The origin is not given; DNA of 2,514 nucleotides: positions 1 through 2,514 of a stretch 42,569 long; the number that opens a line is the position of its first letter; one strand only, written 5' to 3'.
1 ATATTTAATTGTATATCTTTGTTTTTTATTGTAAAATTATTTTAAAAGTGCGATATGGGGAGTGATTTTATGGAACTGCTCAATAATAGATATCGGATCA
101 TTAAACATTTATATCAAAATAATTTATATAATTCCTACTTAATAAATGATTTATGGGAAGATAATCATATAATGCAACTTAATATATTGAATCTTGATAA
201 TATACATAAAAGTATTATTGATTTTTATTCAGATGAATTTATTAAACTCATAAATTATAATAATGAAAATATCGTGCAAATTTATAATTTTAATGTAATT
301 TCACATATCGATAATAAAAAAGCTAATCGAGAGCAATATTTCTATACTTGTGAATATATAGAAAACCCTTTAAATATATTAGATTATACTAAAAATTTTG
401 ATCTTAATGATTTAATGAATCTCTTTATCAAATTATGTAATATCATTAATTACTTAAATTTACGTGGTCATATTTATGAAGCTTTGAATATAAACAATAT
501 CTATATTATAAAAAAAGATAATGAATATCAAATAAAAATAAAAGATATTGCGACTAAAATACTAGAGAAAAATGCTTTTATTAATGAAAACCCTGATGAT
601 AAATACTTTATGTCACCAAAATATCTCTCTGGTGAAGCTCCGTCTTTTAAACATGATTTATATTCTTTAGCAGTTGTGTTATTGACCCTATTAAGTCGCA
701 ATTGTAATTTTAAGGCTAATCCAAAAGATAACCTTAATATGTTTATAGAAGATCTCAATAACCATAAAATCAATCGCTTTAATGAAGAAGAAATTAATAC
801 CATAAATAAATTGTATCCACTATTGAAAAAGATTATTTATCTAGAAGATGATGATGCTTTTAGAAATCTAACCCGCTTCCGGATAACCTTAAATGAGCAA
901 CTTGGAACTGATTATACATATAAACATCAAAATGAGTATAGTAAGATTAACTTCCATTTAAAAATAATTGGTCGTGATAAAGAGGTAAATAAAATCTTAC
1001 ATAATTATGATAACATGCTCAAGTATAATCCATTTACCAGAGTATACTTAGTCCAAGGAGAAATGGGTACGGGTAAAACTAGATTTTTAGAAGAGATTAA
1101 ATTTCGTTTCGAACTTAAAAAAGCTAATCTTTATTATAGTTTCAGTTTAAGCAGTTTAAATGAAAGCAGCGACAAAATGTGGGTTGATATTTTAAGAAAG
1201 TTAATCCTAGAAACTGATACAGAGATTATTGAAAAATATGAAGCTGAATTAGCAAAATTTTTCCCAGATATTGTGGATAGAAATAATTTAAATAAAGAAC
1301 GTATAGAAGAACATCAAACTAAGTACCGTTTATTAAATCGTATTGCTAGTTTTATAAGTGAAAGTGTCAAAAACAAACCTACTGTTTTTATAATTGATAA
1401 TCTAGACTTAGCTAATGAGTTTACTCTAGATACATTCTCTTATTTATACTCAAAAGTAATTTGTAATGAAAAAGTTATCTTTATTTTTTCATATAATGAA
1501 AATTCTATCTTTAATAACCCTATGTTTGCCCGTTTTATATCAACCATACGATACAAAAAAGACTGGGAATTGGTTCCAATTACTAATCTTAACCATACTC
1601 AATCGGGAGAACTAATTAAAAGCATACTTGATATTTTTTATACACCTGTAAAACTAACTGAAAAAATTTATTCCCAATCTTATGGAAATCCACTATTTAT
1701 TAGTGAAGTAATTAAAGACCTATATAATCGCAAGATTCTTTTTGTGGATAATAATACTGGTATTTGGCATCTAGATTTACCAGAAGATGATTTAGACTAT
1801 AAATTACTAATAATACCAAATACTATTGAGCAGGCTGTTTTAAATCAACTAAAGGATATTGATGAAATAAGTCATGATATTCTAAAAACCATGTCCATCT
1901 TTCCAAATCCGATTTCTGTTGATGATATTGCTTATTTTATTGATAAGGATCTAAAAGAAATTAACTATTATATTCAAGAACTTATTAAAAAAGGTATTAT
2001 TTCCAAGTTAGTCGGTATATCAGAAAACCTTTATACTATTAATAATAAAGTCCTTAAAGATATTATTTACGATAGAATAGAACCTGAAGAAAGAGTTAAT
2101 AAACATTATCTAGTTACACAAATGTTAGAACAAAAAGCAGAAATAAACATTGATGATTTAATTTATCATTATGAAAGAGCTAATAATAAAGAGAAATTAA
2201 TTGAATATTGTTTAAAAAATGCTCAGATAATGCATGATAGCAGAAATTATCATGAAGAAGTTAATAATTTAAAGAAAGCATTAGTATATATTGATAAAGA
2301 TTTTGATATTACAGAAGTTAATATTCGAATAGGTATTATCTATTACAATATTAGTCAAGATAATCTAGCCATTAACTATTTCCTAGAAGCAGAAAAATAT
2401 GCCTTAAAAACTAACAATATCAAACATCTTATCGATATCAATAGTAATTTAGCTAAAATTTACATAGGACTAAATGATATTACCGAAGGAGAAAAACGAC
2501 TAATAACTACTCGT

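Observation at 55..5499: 1.8k-aa pseudokinase - STAND NTPase - TPR - GAF - GGDEF - GAF fusion encoded head-on among core genes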

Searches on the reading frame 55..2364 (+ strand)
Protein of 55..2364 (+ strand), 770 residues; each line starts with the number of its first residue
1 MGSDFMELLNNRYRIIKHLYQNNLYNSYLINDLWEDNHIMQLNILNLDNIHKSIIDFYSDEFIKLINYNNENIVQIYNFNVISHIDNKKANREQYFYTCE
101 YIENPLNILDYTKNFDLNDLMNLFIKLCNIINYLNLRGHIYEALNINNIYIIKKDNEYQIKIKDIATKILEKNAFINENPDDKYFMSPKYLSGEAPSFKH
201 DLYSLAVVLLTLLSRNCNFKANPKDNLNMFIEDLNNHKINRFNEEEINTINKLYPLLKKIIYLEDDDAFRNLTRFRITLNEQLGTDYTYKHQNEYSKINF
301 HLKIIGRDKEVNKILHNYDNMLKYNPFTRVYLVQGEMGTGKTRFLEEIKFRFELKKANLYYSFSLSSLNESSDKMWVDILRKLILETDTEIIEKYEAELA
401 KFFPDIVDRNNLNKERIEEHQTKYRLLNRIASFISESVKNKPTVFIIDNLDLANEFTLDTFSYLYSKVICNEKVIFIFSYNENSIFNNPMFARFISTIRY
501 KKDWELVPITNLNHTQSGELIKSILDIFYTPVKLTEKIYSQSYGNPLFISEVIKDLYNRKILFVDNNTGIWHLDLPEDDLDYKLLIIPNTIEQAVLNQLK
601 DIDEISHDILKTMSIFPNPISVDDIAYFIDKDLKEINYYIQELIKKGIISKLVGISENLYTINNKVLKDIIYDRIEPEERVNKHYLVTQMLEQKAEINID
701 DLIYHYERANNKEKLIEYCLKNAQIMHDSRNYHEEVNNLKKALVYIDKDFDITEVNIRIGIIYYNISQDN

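Call 47: predict_structure(alignment_id=A2)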
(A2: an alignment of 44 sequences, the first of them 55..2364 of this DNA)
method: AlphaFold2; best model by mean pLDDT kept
length: 770 residues; sequences in the alignment: 44
mean_pLDDT: 85.4   pTM: 0.82
mean pLDDT of the five models: 85.4, 84.7, 84.0, 83.2, 82.7
residues with pLDDT >= 90: 339; 70-90: 367; 50-70: 36; < 50: 28
segments of 3 or more residues with pLDDT < 50: 1-5, 175-178, 368-370, 406-421
pLDDT, mean of each block of 10 residues (from residue 1): 59 92 92 88 92 89 87 92 86 91 89 90 92 91 89 85 91 61 85 88 94 81 89 88 91 92 77 89 83 78 90 94 91 92 93 90 68 76 82 77 52 36 72 85 92 85 84 90 81 89 92 96 92 94 94 91 85 83 86 85 89 89 90 91 86 70 85 92 92 79 91 92 82 83 91 92 77
secondary structure, 60 per line:
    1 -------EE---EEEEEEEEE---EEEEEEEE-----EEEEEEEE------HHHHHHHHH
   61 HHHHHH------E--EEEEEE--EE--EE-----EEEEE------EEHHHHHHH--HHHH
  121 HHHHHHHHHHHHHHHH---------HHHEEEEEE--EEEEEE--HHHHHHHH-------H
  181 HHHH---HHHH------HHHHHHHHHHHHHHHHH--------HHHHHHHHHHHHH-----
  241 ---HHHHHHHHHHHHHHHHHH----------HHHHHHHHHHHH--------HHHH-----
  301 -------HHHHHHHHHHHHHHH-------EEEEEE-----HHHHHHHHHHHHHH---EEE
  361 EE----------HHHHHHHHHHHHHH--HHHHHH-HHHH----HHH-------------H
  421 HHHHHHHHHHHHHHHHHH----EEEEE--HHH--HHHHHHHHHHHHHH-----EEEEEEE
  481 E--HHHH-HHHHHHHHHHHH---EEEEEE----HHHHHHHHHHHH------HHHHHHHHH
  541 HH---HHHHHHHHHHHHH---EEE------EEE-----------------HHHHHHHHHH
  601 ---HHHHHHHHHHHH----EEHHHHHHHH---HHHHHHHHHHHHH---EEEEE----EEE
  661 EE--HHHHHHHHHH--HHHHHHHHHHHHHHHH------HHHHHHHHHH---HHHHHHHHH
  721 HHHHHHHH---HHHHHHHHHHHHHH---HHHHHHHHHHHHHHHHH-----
elements in order (helices of 4 or more, strands of 3 or more residues): E13-21 E25-32 E38-45 H52-66 E76-81 E95-99 H108-114 H117-136 E149-154 E157-162 H165-172 H180-184 H188-191 H198-214 H223-235 H244-261 H272-283 H292-295 H308-322 E330-335 H341-354 E358-362 H373-386 H389-394 H396-399 H420-438 E443-447 H455-468 E474-481 H484-487 H489-500 E504-509 H514-525 H532-542 H546-558 E562-564 E571-573 H591-600 H604-615 H622-629 H633-645 E649-653 E658-662 H665-674 H677-692 H699-708 H712-728 H732-745 H749-765
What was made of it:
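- N-terminal unit: the 770-aa model has pTM 0.82 and pLDDT 85.4, so the pseudokinase and NOD are predicted as one compact unit (call 47).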

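Call 51: fold_search(model_id=the predicted structure, library=pdb)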
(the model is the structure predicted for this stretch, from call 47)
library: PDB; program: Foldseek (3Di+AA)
matches with E <= 10: 1948; with E <= 0.001: 1230
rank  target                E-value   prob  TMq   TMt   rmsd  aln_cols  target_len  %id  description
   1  1z6t_B                6.8e-09  1.00  0.38  0.48  16.8       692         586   11  Structure of the apoptotic protease-activating factor 1 bound to ADP (released 2005-04-19)
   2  2fum_D                1.5e-08  1.00  0.27  0.72   5.0       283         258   16  Catalytic domain of protein kinase PknB from Mycobacterium tuberculosis in complex with mitoxantrone (released 2006-08-01)
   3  2fum_C                1.7e-08  1.00  0.26  0.72   5.0       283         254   16  Catalytic domain of protein kinase PknB from Mycobacterium tuberculosis in complex with mitoxantrone (released 2006-08-01)
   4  3orp                  2.0e-08  1.00  0.27  0.67   5.4       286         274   16  Mycobacterium tuberculosis PknB kinase domain L33D mutant (crystal form 5) (released 2010-12-15)
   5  5u94                  2.1e-08  1.00  0.28  0.73   5.0       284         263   15  Crystal structure of the Mycobacterium tuberculosis PASTA kinase PknB in complex with the potential theraputic kinase in (released 2017-12-20)
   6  3f61                  2.1e-08  1.00  0.26  0.64   6.3       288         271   16  Crystal Structure of M. tuberculosis PknB Leu33Asp/Val222Asp double mutant in complex with ADP (released 2008-12-02)
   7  3ort                  2.6e-08  1.00  0.26  0.66   5.7       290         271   16  Mycobacterium tuberculosis PknB kinase domain L33D mutant (crystal form 6) (released 2010-12-15)
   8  6mfv_A                3.1e-08  1.00  0.35  0.41   8.2       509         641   14  Crystal structure of the Signal Transduction ATPase with Numerous Domains (STAND) protein with a tetratricopeptide rep (released 2019-02-20)
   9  3ork                  3.2e-08  1.00  0.26  0.64   6.1       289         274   17  Mycobacterium tuberculosis PknB kinase domain L33D mutant (crystal form 2) (released 2010-12-15)
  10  1o6y                  3.4e-08  1.00  0.27  0.73   5.4       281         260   15  Catalytic domain of PknB kinase from Mycobacterium tuberculosis (released 2003-01-30)
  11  1z6t_A                3.4e-08  1.00  0.38  0.49  16.8       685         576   11  Structure of the apoptotic protease-activating factor 1 bound to ADP (released 2005-04-19)
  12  1mru_A                5.1e-08  1.00  0.28  0.72   4.6       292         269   15  Intracellular Ser/Thr protein kinase domain of Mycobacterium tuberculosis PknB. (released 2003-02-11)
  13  6b2p                  5.3e-08  1.00  0.27  0.74   4.7       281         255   15  Dual Inhibition of the Essential Protein Kinases A and B in Mycobacterium tuberculosis (released 2018-02-14)
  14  5o23_A                5.8e-08  1.00  0.27  0.70   4.5       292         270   16  Crystal structure of WNK3 kinase domain in a monophosphorylated apo state (released 2017-06-28)
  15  9ymt                  7.2e-08  1.00  0.28  0.71   4.6       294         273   15  Staphylococcus aureus serine/threonine kinase Stk1 with inhibitor GW779439X (released 2026-03-11)
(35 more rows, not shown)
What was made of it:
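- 70..924 (+): Pseudokinase (Hanks kinase fold), aa 6-290. It has no G-loop, N43 replaces the β3 Lys, and Y141-E-A replaces HRD. D164 (DFG Asp) and N148 are kept. AlphaFold model pLDDT 85.4 with Foldseek PknB TM 0.72-0.74 (calls 47, 51).
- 952..2082 (+): STAND NOD (NBD, helical domain, winged helix), aa 300-676. Foldseek matches to Apaf-1-ADP 1z6t and PH0952 6mfv (call 51).
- Closest known: MalT / PH0952-type STAND ATPases with a TPR sensor. Same: The model's NOD matches 6mfv and Apaf-1-ADP (call 51).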

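Call 77: search_protein_representatives(protein=window:55-2364:+)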
Query: 770 residues. Proteins with E-value up to 0.001 (for the whole library): 11610; up to 1e-10: 2398; up to 1e-30: 230. The best 150 are listed.
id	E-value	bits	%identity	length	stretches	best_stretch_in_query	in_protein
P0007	3.1e-217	739.9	48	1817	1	6-765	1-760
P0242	8.3e-199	679.0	62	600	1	264-768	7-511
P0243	2.9e-185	634.2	42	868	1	6-766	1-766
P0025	2.5e-182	624.5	41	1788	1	6-768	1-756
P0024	1.8e-178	611.8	41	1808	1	6-766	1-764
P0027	4.1e-176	604.0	42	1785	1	18-768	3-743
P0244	3.8e-166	571.0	42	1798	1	6-765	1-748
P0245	7.2e-165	566.8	40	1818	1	6-764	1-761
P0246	4.7e-163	560.8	40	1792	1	6-763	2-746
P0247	1.3e-148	513.1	36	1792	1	6-766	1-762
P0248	1.9e-142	492.7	38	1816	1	6-759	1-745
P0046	9.7e-134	463.9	36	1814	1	6-758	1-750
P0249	3.0e-130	452.4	36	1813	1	6-765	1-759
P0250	4.9e-128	445.0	35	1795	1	6-753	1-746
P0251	3.9e-126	438.7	33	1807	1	6-756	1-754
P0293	3.6e-70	253.7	28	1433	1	6-760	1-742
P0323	2.7e-58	214.4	26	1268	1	6-721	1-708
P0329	2.1e-57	211.5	27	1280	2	331-763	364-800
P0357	1.2e-50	189.2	26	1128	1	6-749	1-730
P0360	3.6e-49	184.3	24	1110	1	7-723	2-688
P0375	3.7e-45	171.1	20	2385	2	6-724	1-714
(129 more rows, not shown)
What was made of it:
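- Checked: Almost all relatives align from query residue 6 to their own residue 1 (call 77).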

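Call 78: search_protein_families(library=pfam, proteins=[P0375, P0323, P0329, P0357, P0360, P0293], max_evalue=0.0001)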
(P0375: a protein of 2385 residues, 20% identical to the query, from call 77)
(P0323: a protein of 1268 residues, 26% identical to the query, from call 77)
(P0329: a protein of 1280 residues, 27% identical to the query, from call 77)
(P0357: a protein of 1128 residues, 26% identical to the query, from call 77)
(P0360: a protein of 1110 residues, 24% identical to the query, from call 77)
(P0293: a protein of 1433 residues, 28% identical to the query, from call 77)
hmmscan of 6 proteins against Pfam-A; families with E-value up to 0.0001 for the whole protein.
P0375 (2385 aa): 33 families (the best 25 are shown)
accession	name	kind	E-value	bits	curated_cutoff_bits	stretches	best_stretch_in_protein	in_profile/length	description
PF00069.31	Pkinase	-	3.5e-107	358.1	31.7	2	1204-1450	1-252/263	Protein kinase domain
PF13424.12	TPR_12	-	1.5e-68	227.4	30.1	6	2135-2207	2-76/77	Tetratricopeptide repeat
PF07714.23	PK_Tyr_Ser-Thr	-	2.6e-62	210.9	23.1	2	1208-1449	5-248/258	Protein tyrosine and serine/threonine kinase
PF13191.12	AAA_16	-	7.6e-43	147.3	32.6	2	1485-1649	2-161/167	AAA ATPase domain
PF00515.34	TPR_1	-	9e-40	133.4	27.8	3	2178-2207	3-32/34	Tetratricopeptide repeat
PF07719.23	TPR_2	-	1.1e-32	109.8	27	0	2178-2207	3-32/34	Tetratricopeptide repeat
PF13374.12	TPR_10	-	3.4e-31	106.7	27.5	0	785-817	3-35/42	Tetratricopeptide repeat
PF13176.12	TPR_7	-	3.8e-28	95.6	27.9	0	2139-2169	2-32/36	Tetratricopeptide repeat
PF17874.7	TPR_MalT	-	1.1e-22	81.2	45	1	2086-2328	30-271/336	MalT-like TPR region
PF13181.12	TPR_8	-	2.8e-16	58.6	25.7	0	2178-2206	3-31/34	Tetratricopeptide repeat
PF01636.29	APH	-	7.3e-16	59.1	23.2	0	1322-1354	167-201/239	Phosphotransferase enzyme family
PF03109.22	ABC1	-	1.8e-15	57.2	22.9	2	1247-1357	118-221/244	ABC1 atypical kinase-like domain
PF13401.12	AAA_22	-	1.6e-12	48.3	27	0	1504-1650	4-111/130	AAA domain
PF13432.12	TPR_16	-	3e-12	47.2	32.7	0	791-852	4-59/65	Tetratricopeptide repeat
PF25201.1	nSTAND6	-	1.3e-10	42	27.7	0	1487-1546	3-59/148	Novel STAND NTPase 6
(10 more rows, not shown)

P0323 (1268 aa): 21 families
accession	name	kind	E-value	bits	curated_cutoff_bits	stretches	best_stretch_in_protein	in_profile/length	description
PF13424.12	TPR_12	-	1.2e-58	195.7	30.1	4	865-935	5-77/77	Tetratricopeptide repeat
PF00069.31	Pkinase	-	4.2e-48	164.5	31.7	1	8-263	1-257/263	Protein kinase domain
PF00515.34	TPR_1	-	5.4e-39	130.9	27.8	2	906-934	4-32/34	Tetratricopeptide repeat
PF07719.23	TPR_2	-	9.1e-37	122.6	27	2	906-934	4-32/34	Tetratricopeptide repeat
PF13374.12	TPR_10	-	1.2e-32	111.4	27.5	1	906-936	5-35/42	Tetratricopeptide repeat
PF07714.23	PK_Tyr_Ser-Thr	-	1.9e-27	96.6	23.1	1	10-258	3-250/258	Protein tyrosine and serine/threonine kinase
PF13181.12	TPR_8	-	4.2e-26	89.3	25.7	0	906-935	4-33/34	Tetratricopeptide repeat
PF13176.12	TPR_7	-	1.2e-24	84.7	27.9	0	830-855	9-34/36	Tetratricopeptide repeat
PF13191.12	AAA_16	-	2.7e-17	64.2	32.6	1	291-457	1-161/167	AAA ATPase domain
PF14938.12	SNAP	-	1.1e-16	61.6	25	1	876-1008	48-180/282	Soluble NSF attachment protein, SNAP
PF17874.7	TPR_MalT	-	7.1e-16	58.8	45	0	727-885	25-183/336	MalT-like TPR region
PF13428.12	TPR_14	-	1.7e-14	53.3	23.5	0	1104-1140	2-38/44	Tetratricopeptide repeat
PF24885.1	TPR_NPHP3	-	1.3e-13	51.3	100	0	765-900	84-220/239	Nephrocystin-3 TPR domain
PF13432.12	TPR_16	-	6.4e-11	42.9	32.7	0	870-932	4-60/65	Tetratricopeptide repeat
PF14559.12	TPR_19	-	1.1e-10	42.1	25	0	876-926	4-48/68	Tetratricopeptide repeat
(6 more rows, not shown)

P0329 (1280 aa): 16 families
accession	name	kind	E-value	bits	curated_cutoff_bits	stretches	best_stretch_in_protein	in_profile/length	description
PF00069.31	Pkinase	-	7.8e-43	147.2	31.7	1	13-260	1-253/263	Protein kinase domain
PF13424.12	TPR_12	-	1.6e-31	108.7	30.1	3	910-979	5-76/77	Tetratricopeptide repeat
PF07714.23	PK_Tyr_Ser-Thr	-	4.7e-28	98.6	23.1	1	16-259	4-249/258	Protein tyrosine and serine/threonine kinase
PF13191.12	AAA_16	-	2.2e-15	58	32.6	1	359-502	22-158/167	AAA ATPase domain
PF13374.12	TPR_10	-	7.5e-14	51.7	27.5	0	910-941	4-35/42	Tetratricopeptide repeat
PF07719.23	TPR_2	-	7.9e-14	51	27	0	910-938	3-31/34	Tetratricopeptide repeat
PF17874.7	TPR_MalT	-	1.1e-13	51.6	45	1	1034-1160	46-173/336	MalT-like TPR region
PF13181.12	TPR_8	-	2.6e-12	46.3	25.7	0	1071-1100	4-33/34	Tetratricopeptide repeat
PF00515.34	TPR_1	-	2.7e-10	40.1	27.8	0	910-938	3-31/34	Tetratricopeptide repeat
PF13428.12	TPR_14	-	1.6e-09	37.9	23.5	0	1072-1101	5-34/44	Tetratricopeptide repeat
PF13176.12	TPR_7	-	2.4e-09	37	27.9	0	1070-1100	1-31/36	Tetratricopeptide repeat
PF14559.12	TPR_19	-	2.5e-09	37.7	25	0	1040-1106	3-64/68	Tetratricopeptide repeat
PF10602.15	RPN7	-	4.8e-09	36.6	29.6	0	804-931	10-136/174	26S proteasome subunit RPN7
PF17667.7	Pkinase_fungal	-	5.2e-06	25.9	24.1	1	111-204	287-385/387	Fungal protein kinase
PF13401.12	AAA_22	-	1.4e-05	25.8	27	0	362-521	6-124/130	AAA domain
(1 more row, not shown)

P0357 (1128 aa): 11 families
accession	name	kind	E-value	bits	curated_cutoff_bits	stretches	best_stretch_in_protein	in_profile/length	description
PF13424.12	TPR_12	-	9.4e-20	71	30.1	1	912-967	17-74/77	Tetratricopeptide repeat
PF00069.31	Pkinase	-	5.7e-12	46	31.7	1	19-251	12-252/263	Protein kinase domain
PF13191.12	AAA_16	-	3.1e-11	44.5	32.6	1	287-453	2-161/167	AAA ATPase domain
PF07714.23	PK_Tyr_Ser-Thr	-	6.5e-11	42.5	23.1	1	67-251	53-249/258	Protein tyrosine and serine/threonine kinase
PF17874.7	TPR_MalT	-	3.7e-10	40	45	0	678-813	61-197/336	MalT-like TPR region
PF00515.34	TPR_1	-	9e-10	38.4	27.8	1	939-967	2-30/34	Tetratricopeptide repeat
PF07719.23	TPR_2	-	1.2e-08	34.8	27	0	940-966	3-29/34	Tetratricopeptide repeat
PF13181.12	TPR_8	-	1.6e-08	34.5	25.7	0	940-966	3-29/34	Tetratricopeptide repeat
PF14938.12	SNAP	-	3.5e-07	30.4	25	0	913-1054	89-231/282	Soluble NSF attachment protein, SNAP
PF13374.12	TPR_10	-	6.6e-06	26.4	27.5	0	939-967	3-31/42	Tetratricopeptide repeat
PF25199.1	nSTAND_NTPase5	-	9e-05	22.8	34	0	305-344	35-75/145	Novel STAND NTPase 5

P0360 (1110 aa): 19 families
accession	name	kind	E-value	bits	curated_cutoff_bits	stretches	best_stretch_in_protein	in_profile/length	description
PF13424.12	TPR_12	-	4.3e-66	219.5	30.1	6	875-945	4-76/77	Tetratricopeptide repeat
PF00069.31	Pkinase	-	3.2e-45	155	31.7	1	8-253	1-255/263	Protein kinase domain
PF00515.34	TPR_1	-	1.4e-40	135.9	27.8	1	875-904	2-31/34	Tetratricopeptide repeat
PF13374.12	TPR_10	-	2e-35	120.2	27.5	1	875-906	3-34/42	Tetratricopeptide repeat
PF07719.23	TPR_2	-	4.8e-34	114.1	27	1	876-903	3-30/34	Tetratricopeptide repeat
PF07714.23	PK_Tyr_Ser-Thr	-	7.5e-29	101.3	23.1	1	10-250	3-250/258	Protein tyrosine and serine/threonine kinase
PF13176.12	TPR_7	-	2.6e-28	96.1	27.9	0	877-909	2-34/36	Tetratricopeptide repeat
PF13181.12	TPR_8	-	4.7e-23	79.8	25.7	0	875-906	2-33/34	Tetratricopeptide repeat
PF13191.12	AAA_16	-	7e-23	82.4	32.6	1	283-456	1-163/167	AAA ATPase domain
PF17874.7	TPR_MalT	-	1.3e-20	74.4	45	2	917-1098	43-227/336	MalT-like TPR region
PF13432.12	TPR_16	-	2.1e-10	41.3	32.7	0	880-941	3-58/65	Tetratricopeptide repeat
PF24885.1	TPR_NPHP3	-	1.1e-08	35.3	100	1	825-948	90-217/239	Nephrocystin-3 TPR domain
PF13428.12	TPR_14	-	2.4e-08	34.3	23.5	0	881-903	8-30/44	Tetratricopeptide repeat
PF13174.12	TPR_6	-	2e-07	31.6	26.3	0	880-899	6-25/33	Tetratricopeptide repeat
PF10345.15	Cohesin_load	-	3.3e-06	26.2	25.8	0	852-1048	376-582/585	Cohesin loading factor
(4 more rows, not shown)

P0293 (1433 aa): 13 families
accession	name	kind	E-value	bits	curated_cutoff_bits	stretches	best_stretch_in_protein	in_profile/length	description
PF13424.12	TPR_12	-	4.1e-23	81.8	30.1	2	901-969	7-76/77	Tetratricopeptide repeat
PF00069.31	Pkinase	-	1.5e-19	70.9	31.7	1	19-255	12-257/263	Protein kinase domain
PF13374.12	TPR_10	-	3.7e-16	59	27.5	0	941-970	5-34/42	Tetratricopeptide repeat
PF07714.23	PK_Tyr_Ser-Thr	-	2.3e-12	47.2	23.1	1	20-208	13-200/258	Protein tyrosine and serine/threonine kinase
PF13181.12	TPR_8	-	1.7e-11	43.7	25.7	1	940-970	3-33/34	Tetratricopeptide repeat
PF07719.23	TPR_2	-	2.8e-11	43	27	0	940-970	3-33/34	Tetratricopeptide repeat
PF17874.7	TPR_MalT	-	3.1e-11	43.6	45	1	739-881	82-226/336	MalT-like TPR region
PF00515.34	TPR_1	-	6.5e-11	42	27.8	0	939-968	2-31/34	Tetratricopeptide repeat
PF13191.12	AAA_16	-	5.1e-09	37.3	32.6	1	307-455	23-166/167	AAA ATPase domain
PF13176.12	TPR_7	-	5.9e-08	32.6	27.9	0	941-972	2-33/36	Tetratricopeptide repeat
PF13174.12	TPR_6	-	2e-06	28.5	26.3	0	944-966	6-28/33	Tetratricopeptide repeat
PF14938.12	SNAP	-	5.7e-06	26.4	25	0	664-777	80-195/282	Soluble NSF attachment protein, SNAP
PF13401.12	AAA_22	-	1.4e-05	25.8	27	1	307-458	4-121/130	AAA domain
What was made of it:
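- Closest known: Bacterial Ser/Thr kinase-STAND proteins. Same: They are the nearest relatives outside the family in the exhaustive search (calls 77, 78).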

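Call 84: search_dna_similar(query=window:70-2364:+, collection=plasmids, mode=protein, max_evalue=1e-10, max_rows=12)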
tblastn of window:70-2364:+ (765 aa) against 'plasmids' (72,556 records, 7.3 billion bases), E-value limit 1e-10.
Records with a match: 4; places in all: 4; records where one place covers at least 80% of the query: 1.
Best place of each record, by identity: <60% 4.
By first word of the organism name: Acetoanaerobium 1; Rhizobium 1; Nonomuraea 1; Ralstonia 1.
By predicted mobility (MOB-suite, as given by PLSDB): non-mobilizable 4.
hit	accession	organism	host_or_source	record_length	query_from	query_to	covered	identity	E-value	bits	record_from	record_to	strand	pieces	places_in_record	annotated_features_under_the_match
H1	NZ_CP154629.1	Acetoanaerobium noterae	cell culture,Sludge of a digestion ...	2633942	68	719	85%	22.5%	3e-17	95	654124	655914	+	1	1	none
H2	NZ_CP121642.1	Rhizobium sp. CC1099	Onobrychis viciifolia,cell culture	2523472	298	738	58%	22.3%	1e-14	86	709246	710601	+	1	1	none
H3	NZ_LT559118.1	Nonomuraea gerenzanensis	-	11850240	298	738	58%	19.1%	2e-19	101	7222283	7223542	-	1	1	none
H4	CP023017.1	Ralstonia solanacearum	Solanum tuberosum,single cell,Potato ...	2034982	331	700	48%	19.4%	5e-15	87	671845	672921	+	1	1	hypothetical protein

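Call 85: search_dna_similar(query=window:70-2364:+, collection=phages, mode=protein, max_evalue=1e-10, max_rows=8)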
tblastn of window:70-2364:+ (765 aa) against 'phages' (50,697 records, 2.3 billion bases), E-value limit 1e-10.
No match.
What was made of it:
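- On Avs-type / STAND anti-phage defence systems: There are no phage or mobile-plasmid hits (calls 84, 85).
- The N-terminal module has no phage hit and only weak hits on Mb-size non-mobilizable replicons (calls 84, 85).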
